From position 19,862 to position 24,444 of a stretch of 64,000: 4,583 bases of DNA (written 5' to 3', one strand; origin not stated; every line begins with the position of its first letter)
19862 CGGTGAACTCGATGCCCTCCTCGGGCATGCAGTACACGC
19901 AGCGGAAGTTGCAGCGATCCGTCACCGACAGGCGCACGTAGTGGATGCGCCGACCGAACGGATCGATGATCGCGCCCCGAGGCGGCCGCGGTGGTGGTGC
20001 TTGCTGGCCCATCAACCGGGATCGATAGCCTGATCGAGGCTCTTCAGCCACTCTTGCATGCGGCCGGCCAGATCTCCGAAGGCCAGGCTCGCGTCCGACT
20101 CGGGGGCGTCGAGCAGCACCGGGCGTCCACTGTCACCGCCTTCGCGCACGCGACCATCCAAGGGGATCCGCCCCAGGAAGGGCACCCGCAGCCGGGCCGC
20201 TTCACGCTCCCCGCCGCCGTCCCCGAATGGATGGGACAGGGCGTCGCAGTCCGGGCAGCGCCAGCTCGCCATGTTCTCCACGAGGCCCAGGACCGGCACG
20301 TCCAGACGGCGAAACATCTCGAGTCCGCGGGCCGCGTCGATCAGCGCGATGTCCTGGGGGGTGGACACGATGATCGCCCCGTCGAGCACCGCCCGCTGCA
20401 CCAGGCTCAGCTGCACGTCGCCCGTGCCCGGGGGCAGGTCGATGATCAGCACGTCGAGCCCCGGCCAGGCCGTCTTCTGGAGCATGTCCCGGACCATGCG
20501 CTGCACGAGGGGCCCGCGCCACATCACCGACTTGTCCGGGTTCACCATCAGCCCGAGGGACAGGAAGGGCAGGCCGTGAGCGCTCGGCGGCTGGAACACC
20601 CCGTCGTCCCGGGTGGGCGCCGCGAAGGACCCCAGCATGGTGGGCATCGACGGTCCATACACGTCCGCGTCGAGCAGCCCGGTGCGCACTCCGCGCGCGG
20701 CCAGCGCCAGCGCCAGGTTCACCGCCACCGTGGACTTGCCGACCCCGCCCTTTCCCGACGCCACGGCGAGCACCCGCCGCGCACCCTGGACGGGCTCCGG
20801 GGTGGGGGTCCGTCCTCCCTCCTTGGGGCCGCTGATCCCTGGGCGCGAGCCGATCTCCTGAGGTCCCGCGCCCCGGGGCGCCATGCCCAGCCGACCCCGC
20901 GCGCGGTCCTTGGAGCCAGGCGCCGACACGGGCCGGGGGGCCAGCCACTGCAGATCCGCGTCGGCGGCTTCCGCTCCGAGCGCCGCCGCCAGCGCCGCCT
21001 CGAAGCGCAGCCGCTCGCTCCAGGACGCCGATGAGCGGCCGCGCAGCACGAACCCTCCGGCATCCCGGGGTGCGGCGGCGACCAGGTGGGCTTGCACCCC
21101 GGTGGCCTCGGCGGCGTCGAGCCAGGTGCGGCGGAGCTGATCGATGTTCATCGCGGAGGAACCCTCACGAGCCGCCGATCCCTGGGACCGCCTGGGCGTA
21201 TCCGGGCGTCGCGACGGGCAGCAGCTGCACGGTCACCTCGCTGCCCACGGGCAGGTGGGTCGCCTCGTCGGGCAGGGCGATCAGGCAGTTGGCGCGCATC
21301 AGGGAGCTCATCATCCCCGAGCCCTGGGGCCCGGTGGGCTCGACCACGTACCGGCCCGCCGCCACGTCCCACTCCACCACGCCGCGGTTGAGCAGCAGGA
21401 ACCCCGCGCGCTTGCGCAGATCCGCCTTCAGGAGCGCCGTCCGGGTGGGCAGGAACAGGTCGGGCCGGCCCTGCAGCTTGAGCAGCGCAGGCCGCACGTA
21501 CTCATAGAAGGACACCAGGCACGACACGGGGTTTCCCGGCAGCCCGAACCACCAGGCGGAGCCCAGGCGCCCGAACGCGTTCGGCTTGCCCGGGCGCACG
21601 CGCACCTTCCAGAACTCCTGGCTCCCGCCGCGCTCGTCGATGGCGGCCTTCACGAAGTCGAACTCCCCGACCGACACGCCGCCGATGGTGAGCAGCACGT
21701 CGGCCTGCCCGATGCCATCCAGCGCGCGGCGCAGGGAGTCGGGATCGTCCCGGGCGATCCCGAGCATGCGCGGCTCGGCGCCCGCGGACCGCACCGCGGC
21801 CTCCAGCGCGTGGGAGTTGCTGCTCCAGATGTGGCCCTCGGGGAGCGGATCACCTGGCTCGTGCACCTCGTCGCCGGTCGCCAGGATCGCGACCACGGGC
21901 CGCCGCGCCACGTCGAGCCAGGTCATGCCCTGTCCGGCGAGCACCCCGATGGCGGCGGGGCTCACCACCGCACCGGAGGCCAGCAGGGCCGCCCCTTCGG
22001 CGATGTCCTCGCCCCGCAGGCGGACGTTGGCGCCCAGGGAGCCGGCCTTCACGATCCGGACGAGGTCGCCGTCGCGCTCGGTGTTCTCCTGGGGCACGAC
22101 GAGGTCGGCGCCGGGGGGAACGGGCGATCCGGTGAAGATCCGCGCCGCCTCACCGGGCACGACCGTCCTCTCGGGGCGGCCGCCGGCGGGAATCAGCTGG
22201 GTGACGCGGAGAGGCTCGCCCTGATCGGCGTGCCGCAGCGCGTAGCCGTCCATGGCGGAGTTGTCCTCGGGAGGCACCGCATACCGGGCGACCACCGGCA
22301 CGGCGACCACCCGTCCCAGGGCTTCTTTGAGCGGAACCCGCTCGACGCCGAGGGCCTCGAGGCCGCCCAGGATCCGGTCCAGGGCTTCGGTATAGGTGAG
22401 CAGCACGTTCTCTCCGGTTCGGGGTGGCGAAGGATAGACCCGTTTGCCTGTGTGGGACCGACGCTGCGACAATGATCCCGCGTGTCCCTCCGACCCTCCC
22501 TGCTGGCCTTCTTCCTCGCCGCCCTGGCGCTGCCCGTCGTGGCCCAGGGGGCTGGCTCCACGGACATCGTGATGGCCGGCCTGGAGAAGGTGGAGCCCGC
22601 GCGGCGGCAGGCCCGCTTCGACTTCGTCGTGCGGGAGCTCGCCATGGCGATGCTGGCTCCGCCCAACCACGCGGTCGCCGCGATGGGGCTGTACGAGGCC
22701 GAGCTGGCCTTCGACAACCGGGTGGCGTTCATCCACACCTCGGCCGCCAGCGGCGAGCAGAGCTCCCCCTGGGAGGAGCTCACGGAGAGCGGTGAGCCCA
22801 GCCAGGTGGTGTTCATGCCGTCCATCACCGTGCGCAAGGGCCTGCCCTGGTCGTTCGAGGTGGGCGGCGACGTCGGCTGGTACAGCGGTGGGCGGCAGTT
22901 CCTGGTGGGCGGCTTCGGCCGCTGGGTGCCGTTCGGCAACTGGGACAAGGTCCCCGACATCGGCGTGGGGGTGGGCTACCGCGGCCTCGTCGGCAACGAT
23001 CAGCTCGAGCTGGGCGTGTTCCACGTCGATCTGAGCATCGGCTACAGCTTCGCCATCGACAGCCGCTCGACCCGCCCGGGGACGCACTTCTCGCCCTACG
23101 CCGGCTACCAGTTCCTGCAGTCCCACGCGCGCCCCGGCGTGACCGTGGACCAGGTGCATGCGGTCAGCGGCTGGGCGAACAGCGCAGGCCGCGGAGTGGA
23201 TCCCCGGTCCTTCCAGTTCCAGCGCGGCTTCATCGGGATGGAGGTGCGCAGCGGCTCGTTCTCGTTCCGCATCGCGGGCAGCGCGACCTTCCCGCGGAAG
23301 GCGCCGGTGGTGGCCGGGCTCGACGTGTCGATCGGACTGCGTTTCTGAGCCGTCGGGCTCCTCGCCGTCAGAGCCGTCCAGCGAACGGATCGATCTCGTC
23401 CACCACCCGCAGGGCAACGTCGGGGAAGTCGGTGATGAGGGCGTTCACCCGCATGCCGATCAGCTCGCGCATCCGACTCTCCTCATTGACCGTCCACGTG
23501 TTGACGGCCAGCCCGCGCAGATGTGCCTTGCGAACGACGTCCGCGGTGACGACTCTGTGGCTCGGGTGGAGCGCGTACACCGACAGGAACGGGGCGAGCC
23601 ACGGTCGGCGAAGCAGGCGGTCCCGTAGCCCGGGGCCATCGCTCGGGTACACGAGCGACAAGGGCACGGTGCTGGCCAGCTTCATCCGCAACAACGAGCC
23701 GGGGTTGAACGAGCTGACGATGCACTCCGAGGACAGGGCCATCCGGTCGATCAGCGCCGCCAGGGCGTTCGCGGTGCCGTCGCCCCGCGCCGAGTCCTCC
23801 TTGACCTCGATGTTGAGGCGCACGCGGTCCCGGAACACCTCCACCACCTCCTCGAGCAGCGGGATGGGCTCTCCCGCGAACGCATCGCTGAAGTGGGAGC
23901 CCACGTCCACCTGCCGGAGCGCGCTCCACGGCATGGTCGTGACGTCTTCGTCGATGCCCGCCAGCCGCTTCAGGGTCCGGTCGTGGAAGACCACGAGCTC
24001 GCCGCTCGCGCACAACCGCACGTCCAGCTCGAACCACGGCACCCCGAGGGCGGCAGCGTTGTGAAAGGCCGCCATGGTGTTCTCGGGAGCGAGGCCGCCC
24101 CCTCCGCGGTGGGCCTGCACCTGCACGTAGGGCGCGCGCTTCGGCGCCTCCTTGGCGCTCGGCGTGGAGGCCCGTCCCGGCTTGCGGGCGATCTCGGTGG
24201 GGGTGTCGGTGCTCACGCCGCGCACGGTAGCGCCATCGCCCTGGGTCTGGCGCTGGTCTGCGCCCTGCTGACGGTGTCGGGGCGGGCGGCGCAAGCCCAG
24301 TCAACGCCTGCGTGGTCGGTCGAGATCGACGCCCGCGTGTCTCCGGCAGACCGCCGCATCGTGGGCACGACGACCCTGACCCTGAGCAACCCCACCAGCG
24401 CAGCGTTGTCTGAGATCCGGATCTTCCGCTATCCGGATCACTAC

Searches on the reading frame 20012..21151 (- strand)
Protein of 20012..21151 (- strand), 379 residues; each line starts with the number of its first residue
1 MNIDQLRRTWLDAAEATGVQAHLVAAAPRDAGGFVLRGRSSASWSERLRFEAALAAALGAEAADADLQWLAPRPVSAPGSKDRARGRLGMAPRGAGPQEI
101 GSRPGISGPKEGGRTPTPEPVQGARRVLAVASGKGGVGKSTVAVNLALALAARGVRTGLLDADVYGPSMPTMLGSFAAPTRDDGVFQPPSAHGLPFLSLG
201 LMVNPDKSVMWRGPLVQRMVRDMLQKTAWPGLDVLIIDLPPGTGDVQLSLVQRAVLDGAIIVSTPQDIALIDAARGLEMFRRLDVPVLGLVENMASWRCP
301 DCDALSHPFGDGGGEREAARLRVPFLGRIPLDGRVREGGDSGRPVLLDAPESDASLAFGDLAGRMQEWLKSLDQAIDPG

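Call 11: search_protein_families(library=pfam, proteins=[window:20012-21151:-], max_evalue=0.001)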
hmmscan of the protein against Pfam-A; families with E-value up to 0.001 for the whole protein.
window:20012-21151:- (379 aa): 7 families
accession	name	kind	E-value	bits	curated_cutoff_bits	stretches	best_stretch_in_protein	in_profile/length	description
PF10609.15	ParA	-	1e-87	294.1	27.1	1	125-364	3-244/246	NUBPL iron-transfer P-loop NTPase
PF01656.29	CbiA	-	1e-12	48.6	25.4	1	128-294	1-82/125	CobQ/CobB/MinD/ParA nucleotide binding domain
PF13614.12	AAA_31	-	5.6e-09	36.6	27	1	126-164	2-40/177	AAA domain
PF09140.17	MipZ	-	8.4e-07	29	20.7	1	127-191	2-66/262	ATPase MipZ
PF00142.24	Fer4_NifH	-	0.00063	19.7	25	0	132-180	6-54/271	4Fe-4S iron sulfur cluster binding proteins, NifH/frxC family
PF02374.21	ArsA_ATPase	-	0.00068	19.4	24.3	0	131-162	6-37/305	Anion-transporting ATPase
PF13481.12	AAA_25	-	0.0008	19.5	27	0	126-156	33-62/195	AAA domain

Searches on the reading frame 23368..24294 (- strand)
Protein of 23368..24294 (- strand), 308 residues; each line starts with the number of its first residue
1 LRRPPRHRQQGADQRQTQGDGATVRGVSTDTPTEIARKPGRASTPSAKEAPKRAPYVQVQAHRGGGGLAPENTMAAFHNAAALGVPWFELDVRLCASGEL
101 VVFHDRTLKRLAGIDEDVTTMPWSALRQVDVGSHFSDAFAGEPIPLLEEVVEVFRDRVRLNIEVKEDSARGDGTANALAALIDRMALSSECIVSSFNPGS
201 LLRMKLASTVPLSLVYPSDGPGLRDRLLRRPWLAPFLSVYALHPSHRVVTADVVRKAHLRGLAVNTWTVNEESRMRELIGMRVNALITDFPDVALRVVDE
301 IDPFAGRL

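Call 11: search_protein_families(library=pfam, proteins=[window:23368-24294:-], max_evalue=0.001)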
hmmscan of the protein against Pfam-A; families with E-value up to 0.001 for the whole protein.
window:23368-24294:- (308 aa): 2 families
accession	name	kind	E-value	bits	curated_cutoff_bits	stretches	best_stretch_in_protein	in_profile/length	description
PF03009.23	GDPD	-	9.7e-43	147.5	23.6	1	62-292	1-243/244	Glycerophosphoryl diester phosphodiesterase family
PF13653.12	GDPD_2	-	0.0003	21.6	27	1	264-289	2-27/30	Glycerophosphoryl diester phosphodiesterase family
